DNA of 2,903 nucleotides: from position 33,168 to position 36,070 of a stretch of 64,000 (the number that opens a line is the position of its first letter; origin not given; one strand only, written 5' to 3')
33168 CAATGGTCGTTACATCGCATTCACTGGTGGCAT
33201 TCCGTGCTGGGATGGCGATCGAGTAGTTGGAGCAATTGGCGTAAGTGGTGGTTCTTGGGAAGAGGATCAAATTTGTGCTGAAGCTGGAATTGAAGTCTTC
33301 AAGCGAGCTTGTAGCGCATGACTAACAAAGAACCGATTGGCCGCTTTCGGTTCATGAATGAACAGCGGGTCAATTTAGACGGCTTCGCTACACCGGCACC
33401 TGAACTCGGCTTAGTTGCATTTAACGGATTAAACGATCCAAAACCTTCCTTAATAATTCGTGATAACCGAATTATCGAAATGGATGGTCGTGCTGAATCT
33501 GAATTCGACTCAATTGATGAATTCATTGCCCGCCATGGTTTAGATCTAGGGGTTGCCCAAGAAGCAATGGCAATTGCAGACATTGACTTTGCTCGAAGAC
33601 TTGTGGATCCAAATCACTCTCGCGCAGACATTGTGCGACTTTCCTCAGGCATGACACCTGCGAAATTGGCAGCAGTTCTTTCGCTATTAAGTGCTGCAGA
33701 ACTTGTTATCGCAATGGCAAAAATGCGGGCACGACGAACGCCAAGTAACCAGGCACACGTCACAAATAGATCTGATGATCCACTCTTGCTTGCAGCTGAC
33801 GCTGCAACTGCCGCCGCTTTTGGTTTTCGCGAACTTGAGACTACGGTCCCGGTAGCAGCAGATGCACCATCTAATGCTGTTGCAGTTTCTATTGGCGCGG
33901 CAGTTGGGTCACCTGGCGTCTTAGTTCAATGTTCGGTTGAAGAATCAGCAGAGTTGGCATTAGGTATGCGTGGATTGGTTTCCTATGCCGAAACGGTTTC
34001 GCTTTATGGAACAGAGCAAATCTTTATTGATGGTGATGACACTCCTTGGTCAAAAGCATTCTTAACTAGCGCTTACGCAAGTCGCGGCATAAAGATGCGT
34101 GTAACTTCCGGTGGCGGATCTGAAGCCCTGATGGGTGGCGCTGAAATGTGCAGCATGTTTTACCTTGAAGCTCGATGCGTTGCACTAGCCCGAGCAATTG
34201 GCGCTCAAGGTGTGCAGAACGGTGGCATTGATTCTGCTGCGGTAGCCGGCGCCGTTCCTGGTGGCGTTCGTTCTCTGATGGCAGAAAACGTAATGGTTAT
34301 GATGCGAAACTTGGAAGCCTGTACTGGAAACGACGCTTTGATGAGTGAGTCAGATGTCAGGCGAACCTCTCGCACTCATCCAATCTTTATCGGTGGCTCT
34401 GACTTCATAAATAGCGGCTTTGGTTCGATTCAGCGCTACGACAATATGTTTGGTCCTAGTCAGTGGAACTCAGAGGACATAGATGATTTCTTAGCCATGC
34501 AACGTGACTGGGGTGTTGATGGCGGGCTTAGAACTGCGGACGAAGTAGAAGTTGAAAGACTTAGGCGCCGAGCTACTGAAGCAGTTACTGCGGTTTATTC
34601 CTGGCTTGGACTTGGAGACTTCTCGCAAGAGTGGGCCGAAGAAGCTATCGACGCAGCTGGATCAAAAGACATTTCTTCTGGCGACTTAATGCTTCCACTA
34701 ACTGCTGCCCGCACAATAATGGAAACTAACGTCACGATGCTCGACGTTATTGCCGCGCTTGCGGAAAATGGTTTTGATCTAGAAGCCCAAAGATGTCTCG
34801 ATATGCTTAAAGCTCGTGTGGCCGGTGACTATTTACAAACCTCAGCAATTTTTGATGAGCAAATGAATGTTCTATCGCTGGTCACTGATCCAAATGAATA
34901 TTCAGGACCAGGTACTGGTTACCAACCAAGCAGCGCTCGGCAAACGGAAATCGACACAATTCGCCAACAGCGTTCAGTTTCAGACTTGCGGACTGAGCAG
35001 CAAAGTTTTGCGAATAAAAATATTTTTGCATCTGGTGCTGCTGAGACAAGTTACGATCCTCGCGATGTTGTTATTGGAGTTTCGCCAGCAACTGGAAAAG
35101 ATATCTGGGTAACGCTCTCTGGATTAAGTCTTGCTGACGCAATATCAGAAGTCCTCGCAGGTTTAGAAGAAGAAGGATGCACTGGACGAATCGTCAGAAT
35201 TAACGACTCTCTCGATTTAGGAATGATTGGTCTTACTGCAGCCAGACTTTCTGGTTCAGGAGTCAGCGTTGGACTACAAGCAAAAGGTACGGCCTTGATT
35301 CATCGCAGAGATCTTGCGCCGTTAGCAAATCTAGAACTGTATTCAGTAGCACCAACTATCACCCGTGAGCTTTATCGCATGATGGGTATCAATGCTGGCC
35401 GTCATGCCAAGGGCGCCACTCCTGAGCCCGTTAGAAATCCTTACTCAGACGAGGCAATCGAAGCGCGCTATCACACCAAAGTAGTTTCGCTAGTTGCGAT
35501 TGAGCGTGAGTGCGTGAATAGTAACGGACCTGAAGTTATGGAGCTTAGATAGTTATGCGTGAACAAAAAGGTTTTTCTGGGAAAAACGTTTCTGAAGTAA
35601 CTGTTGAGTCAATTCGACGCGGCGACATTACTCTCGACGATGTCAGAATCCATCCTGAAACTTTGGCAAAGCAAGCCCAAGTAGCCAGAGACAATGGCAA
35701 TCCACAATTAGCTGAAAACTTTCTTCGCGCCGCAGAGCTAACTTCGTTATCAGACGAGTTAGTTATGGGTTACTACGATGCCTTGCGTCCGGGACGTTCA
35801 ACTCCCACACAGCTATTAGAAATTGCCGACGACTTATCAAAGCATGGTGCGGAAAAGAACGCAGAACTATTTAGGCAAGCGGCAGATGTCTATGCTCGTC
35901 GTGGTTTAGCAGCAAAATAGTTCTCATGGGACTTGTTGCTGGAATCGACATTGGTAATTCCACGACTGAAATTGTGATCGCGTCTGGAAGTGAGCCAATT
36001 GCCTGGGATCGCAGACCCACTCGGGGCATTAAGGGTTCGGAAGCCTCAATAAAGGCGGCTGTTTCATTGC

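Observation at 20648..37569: BMC locus is contiguous with a B12-dependent diol dehydratase module: possible dual-input propionaldehyde metabolosome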

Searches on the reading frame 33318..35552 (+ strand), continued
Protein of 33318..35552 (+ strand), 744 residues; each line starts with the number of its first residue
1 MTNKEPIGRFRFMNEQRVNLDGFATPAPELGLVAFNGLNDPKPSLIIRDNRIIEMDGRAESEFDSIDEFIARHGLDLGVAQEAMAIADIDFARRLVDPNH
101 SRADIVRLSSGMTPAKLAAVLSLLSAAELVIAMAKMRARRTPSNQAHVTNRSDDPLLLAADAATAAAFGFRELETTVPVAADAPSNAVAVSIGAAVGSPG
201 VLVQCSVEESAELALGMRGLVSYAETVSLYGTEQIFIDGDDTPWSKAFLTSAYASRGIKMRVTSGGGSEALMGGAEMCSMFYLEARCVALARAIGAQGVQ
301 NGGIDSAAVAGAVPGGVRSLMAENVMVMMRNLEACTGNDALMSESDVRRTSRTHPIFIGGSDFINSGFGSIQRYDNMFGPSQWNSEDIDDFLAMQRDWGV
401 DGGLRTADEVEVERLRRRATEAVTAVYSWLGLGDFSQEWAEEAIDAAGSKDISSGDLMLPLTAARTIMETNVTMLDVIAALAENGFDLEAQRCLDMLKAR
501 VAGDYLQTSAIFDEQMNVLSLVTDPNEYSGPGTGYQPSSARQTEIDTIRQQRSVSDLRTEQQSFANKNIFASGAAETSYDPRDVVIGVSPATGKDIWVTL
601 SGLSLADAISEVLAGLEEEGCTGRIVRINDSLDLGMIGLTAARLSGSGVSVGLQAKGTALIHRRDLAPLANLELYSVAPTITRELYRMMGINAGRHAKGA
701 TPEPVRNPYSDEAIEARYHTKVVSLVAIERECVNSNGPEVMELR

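Call 33: search_protein_families(library=pfam, proteins=[L017:2616-5030:+, L017:5019-5783:-, L017:5897-7342:-, L017:7456-8079:+, L017:12435-13484:-, L017:13671-14870:+, L017:15008-16090:+, L017:17800-18579:+, L017:18624-19631:+, L020:6975-9434:+])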
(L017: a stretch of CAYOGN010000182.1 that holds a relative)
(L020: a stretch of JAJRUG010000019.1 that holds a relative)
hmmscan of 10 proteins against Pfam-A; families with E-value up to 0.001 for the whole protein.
L017:2616-5030:+ (804 aa): 34 families (the best 25 are shown)
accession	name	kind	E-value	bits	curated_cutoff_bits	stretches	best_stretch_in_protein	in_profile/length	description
PF07719.23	TPR_2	-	1.1e-39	131.7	27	2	173-204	3-34/34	Tetratricopeptide repeat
PF00515.34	TPR_1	-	3.9e-38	128.2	27.8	2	173-204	3-34/34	Tetratricopeptide repeat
PF13432.12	TPR_16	-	7.2e-32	109.9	32.7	5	176-237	2-63/65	Tetratricopeptide repeat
PF13414.12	TPR_11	-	2.2e-31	107.7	26.8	5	81-117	6-42/42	TPR repeat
PF13181.12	TPR_8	-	2.8e-29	99.2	25.7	0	173-203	3-33/34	Tetratricopeptide repeat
PF14559.12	TPR_19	-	1.3e-27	96.3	25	3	11-68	1-58/68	Tetratricopeptide repeat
PF13428.12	TPR_14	-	1.9e-26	90.2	23.5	1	172-213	2-43/44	Tetratricopeptide repeat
PF13431.12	TPR_17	-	6.4e-25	85.7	24.4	0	126-156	2-32/34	Tetratricopeptide repeat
PF13424.12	TPR_12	-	2.8e-20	72.7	30.1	3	173-230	5-70/77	Tetratricopeptide repeat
PF13176.12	TPR_7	-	3.3e-19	67.7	27.9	0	173-204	1-34/36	Tetratricopeptide repeat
PF23914.1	TPR_CcmH_CycH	-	6.7e-16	59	42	1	135-237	48-153/158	Cytochrome c-type biogenesis protein H TPR domain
PF13371.12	TPR_9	-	1.3e-15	57.6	35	1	145-208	3-66/73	Tetratricopeptide repeat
PF13847.12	Methyltransf_31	-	1.9e-14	54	27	1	553-661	2-113/145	Methyltransferase domain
PF13649.12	Methyltransf_25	-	5.9e-14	53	27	1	558-653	1-97/97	Methyltransferase domain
PF08241.18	Methyltransf_11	-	9.7e-13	49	21.2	1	559-655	1-93/95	Methyltransferase domain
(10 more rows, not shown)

L017:5019-5783:- (254 aa): 2 families
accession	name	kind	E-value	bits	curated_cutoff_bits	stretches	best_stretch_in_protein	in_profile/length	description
PF00378.25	ECH_1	-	2.3e-37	129.1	27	1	15-252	2-241/251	Enoyl-CoA hydratase/isomerase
PF16113.10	ECH_2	-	2.3e-22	80.4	27.2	1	20-193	2-179/335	Enoyl-CoA hydratase/isomerase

L017:5897-7342:- (481 aa): 0 families

L017:7456-8079:+ (207 aa): 1 family
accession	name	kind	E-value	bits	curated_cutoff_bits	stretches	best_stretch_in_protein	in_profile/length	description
PF00857.26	Isochorismatase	-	2.6e-27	96.4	27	1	9-205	1-172/175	Isochorismatase domain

L017:12435-13484:- (349 aa): 3 families
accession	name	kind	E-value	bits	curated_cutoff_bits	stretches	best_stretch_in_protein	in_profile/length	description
PF12625.12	Arabinose_bd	-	1.8e-44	152.5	27.6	1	33-213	3-184/185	Arabinose-binding domain of AraC transcription regulator, N-term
PF12833.13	HTH_18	-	2.2e-17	63.6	33.6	1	264-341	1-79/80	Helix-turn-helix domain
PF00165.29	HTH_AraC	-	1.2e-08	35.3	26.6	1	306-341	8-42/42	Bacterial regulatory helix-turn-helix proteins, AraC family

L017:13671-14870:+ (399 aa): 1 family
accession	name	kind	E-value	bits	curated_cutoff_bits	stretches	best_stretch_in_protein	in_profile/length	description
PF13343.11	SBP_bac_6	-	2.1e-06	27.8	24.6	1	118-370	22-242/245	Bacterial extracellular solute-binding protein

L017:15008-16090:+ (360 aa): 6 families
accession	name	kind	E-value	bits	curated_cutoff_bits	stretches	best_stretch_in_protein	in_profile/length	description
PF00005.33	ABC_tran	-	8.1e-32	111.1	25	1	23-165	2-136/137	ABC transporter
PF13304.12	AAA_21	-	4.1e-09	37.4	27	1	144-199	243-301/304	AAA domain, putative AbiEii toxin, Type IV TA system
PF08402.16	TOBE_2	-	5.5e-09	36.5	21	1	282-357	1-75/76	TOBE domain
PF02463.25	SMC_N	-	5.5e-05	23.1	40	0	24-49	17-41/220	RecF/RecN/SMC N terminal domain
PF13555.12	AAA_29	-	0.00052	20.1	27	1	26-49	18-39/61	P-loop containing region of AAA domain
PF13401.12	AAA_22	-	0.00072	20.3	27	0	33-78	6-33/130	AAA domain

L017:17800-18579:+ (259 aa): 4 families
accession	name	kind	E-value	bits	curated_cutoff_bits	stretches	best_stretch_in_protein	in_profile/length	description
PF13561.12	adh_short_C2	-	1.4e-59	202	27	1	17-246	6-234/236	Enoyl-(Acyl carrier protein) reductase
PF00106.31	adh_short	-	8.8e-51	172.6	26.6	1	8-200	1-192/195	short chain dehydrogenase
PF08659.16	KR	-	8.9e-15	55.5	22.6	1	10-162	3-154/180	KR domain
PF01370.27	Epimerase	-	0.00014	21.8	20.9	1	10-78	1-63/240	NAD dependent epimerase/dehydratase family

L017:18624-19631:+ (335 aa): 1 family
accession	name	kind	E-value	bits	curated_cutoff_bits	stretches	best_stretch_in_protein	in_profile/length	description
PF01636.29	APH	-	3.2e-23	83.2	23.2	1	40-278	9-239/239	Phosphotransferase enzyme family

L020:6975-9434:+ (819 aa): 9 families
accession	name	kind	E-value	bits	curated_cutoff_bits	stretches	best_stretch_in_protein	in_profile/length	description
PF01571.26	GCV_T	-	1.6e-75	254.1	25.6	1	428-700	1-255/255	Aminomethyltransferase folate-binding domain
PF01266.30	DAO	-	4.3e-73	247.3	27.9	1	11-368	2-353/353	FAD dependent oxidoreductase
PF08669.17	GCV_T_C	-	6.2e-20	71.3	25.9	1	727-811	1-80/80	Glycine cleavage T-protein C-terminal barrel domain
PF16350.10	FAO_M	-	1.3e-15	57.7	27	1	372-426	2-56/56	FAD dependent oxidoreductase central domain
PF13454.12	NAD_binding_9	-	5.2e-05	23.7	21.8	0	12-54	1-46/155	FAD-NAD(P)-binding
PF07992.20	Pyr_redox_2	-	0.00014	21.8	26.1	0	9-42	143-175/291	Pyridine nucleotide-disulphide oxidoreductase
PF00890.30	FAD_binding_2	-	0.00055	19.7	20.4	0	11-212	2-205/414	FAD binding domain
PF13450.12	NAD_binding_8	-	0.00078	20.1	21.9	0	13-46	1-33/68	NAD(P)-binding Rossmann-like domain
PF01494.25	FAD_binding_3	-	0.00098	18.9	22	0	10-222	3-170/349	FAD binding domain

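Call 34: search_protein_representatives(protein=window:33318-35552:+)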
Query: 744 residues. Proteins with E-value up to 0.001 (for the whole library): 1321; up to 1e-10: 887; up to 1e-30: 257. The best 150 are listed.
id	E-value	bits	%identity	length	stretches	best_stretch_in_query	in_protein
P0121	5.1e-203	692.4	50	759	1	8-734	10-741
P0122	3.2e-190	650.1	62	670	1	212-687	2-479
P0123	5.9e-187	639.4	46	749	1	9-740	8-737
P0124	5.9e-178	609.6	68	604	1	5-418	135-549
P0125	5.0e-173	593.3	53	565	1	9-557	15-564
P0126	3.2e-170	584.0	62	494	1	272-734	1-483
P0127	4.7e-163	560.3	45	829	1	4-706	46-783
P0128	1.3e-157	542.4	71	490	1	181-536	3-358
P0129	1.3e-154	532.5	47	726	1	11-578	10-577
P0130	6.5e-149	513.6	78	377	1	121-422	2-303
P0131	8.0e-147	506.7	67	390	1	13-382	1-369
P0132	6.8e-146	503.6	73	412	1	5-326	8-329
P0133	3.1e-142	491.6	51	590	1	13-470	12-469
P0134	1.4e-140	486.1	57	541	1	16-405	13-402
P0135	2.7e-140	485.1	55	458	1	288-735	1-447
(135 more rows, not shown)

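Call 38: search_protein_families(library=ncbifam, proteins=[window:33318-35552:+], max_evalue=0.00001)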
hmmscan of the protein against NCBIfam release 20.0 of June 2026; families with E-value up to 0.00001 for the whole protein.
window:33318-35552:+ (744 aa): 2 families
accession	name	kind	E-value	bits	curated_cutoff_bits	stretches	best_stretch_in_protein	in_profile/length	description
NF011979.0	PRK15444.1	subfamily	2.2e-246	818.7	788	1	7-556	4-553/555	propanediol/glycerol family dehydratase large subunit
NF011616.0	PRK15042.1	subfamily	1.5e-47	161.9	248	1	551-736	25-209/219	propanediol/glycerol family dehydratase medium subunit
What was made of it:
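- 33318..35552 (+): Fused large + medium subunit of a B12-dependent diol/glycerol-family dehydratase. NCBIfam large-subunit score 818.7 against a cutoff of 788 (call 38).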

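Call 47: search_dna_similar(query=window:33318-35552:+, collection=plasmids, mode=protein, max_rows=25)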
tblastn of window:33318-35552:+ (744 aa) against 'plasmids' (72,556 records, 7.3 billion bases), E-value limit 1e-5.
Records with a match: 93; places in all: 95; records where one place covers at least 80% of the query: 86.
Best place of each record, by identity: <60% 93.
By first word of the organism name: Citrobacter 33; Klebsiella 24; Salmonella 7; Escherichia 7; Enterobacter 3; Enterobacteriaceae 3; Halomarina 2; Cetobacterium 2; Haladaptatus 2; Listeria 2; and 8 more.
By predicted mobility (MOB-suite, as given by PLSDB): non-mobilizable 37; mobilizable 32; conjugative 24.
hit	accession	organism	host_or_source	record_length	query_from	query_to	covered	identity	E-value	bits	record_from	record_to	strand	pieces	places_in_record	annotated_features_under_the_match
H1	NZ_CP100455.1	Halomarina sp. BND7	cell culture,sediment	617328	9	719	95%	50.6%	4e-165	609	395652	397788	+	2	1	propanediol/glycerol family dehydratase large subunit | propanediol/glycerol family dehydratase medium subunit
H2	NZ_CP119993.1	Halomarina sp. PSR21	cell culture,saline soil from Tarim ...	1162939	9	719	95%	50.6%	5e-166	613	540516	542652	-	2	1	record has no annotation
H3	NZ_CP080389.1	Agrobacterium cucumeris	Cucumber,pure bacterial ...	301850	9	741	99%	47.5%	4e-179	575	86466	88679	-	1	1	propanediol/glycerol family dehydratase large subunit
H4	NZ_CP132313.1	Shinella zoogloeoides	Homo sapiens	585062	9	741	99%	47.5%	6e-179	575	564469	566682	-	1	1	propanediol/glycerol family dehydratase large subunit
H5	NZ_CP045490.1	Natronorubrum aibiense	single cell,Xinjiang Aibi Salt Lake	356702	9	743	97%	48.1%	3e-162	599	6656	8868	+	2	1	propanediol/glycerol family dehydratase large subunit | propanediol/glycerol family dehydratase medium subunit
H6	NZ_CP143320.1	Cetobacterium somerae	intestine of Yellow Catfish,pure culture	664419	9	742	99%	46.7%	0e+0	594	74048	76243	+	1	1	propanediol/glycerol family dehydratase large subunit | propanediol/glycerol family dehydratase medium subunit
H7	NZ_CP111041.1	Haladaptatus caseinilyticus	cell culture,sediment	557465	9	733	94%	48.5%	4e-162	599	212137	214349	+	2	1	propanediol/glycerol family dehydratase large subunit | propanediol/glycerol family dehydratase medium subunit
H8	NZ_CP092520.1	Cetobacterium somerae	Danio rerio,tissue sample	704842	9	742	99%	46.4%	0e+0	590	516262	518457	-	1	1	propanediol/glycerol family dehydratase large subunit | propanediol/glycerol family dehydratase medium subunit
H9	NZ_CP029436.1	Klebsiella quasipneumoniae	Homo sapiens,Peri-rectal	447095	9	721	96%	47.4%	4e-158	586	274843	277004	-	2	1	propanediol/glycerol family dehydratase large subunit | propanediol/glycerol family dehydratase medium subunit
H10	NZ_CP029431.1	Klebsiella quasipneumoniae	Hospital waste water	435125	9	721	96%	47.4%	4e-158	586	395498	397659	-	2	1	propanediol/glycerol family dehydratase large subunit | propanediol/glycerol family dehydratase medium subunit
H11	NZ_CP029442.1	Klebsiella quasipneumoniae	Hospital waste water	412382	9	721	96%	47.4%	4e-158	586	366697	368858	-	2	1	propanediol/glycerol family dehydratase large subunit | propanediol/glycerol family dehydratase medium subunit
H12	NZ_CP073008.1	Citrobacter sp. BIDMC108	Homo sapiens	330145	9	721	96%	47.4%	4e-158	586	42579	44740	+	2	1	propanediol/glycerol family dehydratase large subunit | propanediol/glycerol family dehydratase medium subunit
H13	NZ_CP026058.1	Citrobacter freundii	Homo sapiens,lung tissue grind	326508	9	721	96%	47.4%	4e-158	586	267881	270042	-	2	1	propanediol/glycerol family dehydratase large subunit | propanediol/glycerol family dehydratase medium subunit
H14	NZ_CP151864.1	Citrobacter freundii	-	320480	9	721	96%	47.4%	4e-158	586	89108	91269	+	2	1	propanediol/glycerol family dehydratase large subunit | propanediol/glycerol family dehydratase medium subunit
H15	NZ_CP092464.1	Citrobacter freundii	Homo sapiens,bacterium,postoperative ...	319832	9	721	96%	47.4%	4e-158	586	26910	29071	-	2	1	propanediol/glycerol family dehydratase large subunit | propanediol/glycerol family dehydratase medium subunit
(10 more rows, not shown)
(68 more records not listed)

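Call 63: find_encoding_contigs(protein=P0121, flank=10000, max_places=4)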
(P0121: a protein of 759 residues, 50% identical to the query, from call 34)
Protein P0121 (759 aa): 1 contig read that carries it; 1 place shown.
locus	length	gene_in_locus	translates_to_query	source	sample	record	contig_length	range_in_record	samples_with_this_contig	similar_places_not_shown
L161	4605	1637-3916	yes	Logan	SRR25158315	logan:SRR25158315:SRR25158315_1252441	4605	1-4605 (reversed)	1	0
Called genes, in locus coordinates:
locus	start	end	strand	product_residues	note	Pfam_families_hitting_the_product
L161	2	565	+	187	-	?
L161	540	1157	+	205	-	PF12802:MarR_2, PF01047:MarR, PF13463:HTH_27 (weak)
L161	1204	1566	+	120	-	PF07366:SnoaL, PF12680:SnoaL_2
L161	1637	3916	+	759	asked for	PF02286:Dehydratase_LU, PF02288:Dehydratase_MU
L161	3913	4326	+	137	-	PF02287:Dehydratase_SU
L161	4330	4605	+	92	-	?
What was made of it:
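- Tried and rejected: The contig is only 4.6 kb and shows no informative neighbours (call 63).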

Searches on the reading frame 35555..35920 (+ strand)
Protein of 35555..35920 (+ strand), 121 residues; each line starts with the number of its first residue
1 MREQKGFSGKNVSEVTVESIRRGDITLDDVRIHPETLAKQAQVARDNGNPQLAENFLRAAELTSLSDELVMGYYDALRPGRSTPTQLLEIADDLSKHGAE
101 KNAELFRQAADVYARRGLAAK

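Call 4: search_protein_families(library=pfam, proteins=[window:35555-35920:+])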
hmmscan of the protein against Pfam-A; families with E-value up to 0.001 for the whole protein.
window:35555-35920:+ (121 aa): 1 family
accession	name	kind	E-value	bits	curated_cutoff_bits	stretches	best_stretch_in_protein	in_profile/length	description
PF02287.20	Dehydratase_SU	-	1.7e-35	122.4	25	1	8-117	20-130/133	Dehydratase small subunit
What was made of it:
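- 35555..35920 (+): Dehydratase small subunit without an N-terminal extension. Pfam Dehydratase_SU (call 4).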

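Call 38: search_protein_families(library=ncbifam, proteins=[window:35555-35920:+], max_evalue=0.00001)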
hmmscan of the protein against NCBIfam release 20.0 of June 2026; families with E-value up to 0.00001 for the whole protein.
window:35555-35920:+ (121 aa): 8 families
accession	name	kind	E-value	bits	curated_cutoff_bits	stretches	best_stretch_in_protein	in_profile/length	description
NF011975.0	PRK15443.2-2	subfamily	1e-37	129.2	196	1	6-119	21-135/139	diol dehydratase small subunit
NF011972.0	PRK15443.1-3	subfamily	2.1e-37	128.9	183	1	6-117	56-168/174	diol dehydratase small subunit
NF011974.0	PRK15443.2-1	subfamily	3.9e-36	123.7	171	1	13-118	3-108/110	diol dehydratase small subunit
NF011977.0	PRK15443.2-4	subfamily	1.4e-29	102.9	230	1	7-118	6-117/119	diol dehydratase small subunit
NF011978.0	PRK15443.2-5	subfamily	2.1e-28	99.3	261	1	5-116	22-134/141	diol dehydratase small subunit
NF011971.0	PRK15443.1-2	equivalog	1.1e-25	90.5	282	1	9-116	58-166/173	propanediol dehydratase small subunit PduE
NF011973.0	PRK15443.1-4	subfamily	8.6e-24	84.5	334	1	8-116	54-163/170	diol dehydratase small subunit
NF011976.0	PRK15443.2-3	equivalog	6.7e-22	77.9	285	1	8-116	25-134/141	glycerol dehydratase small subunit DhaB3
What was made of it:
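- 35555..35920 (+): NCBIfam alignment (call 38).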
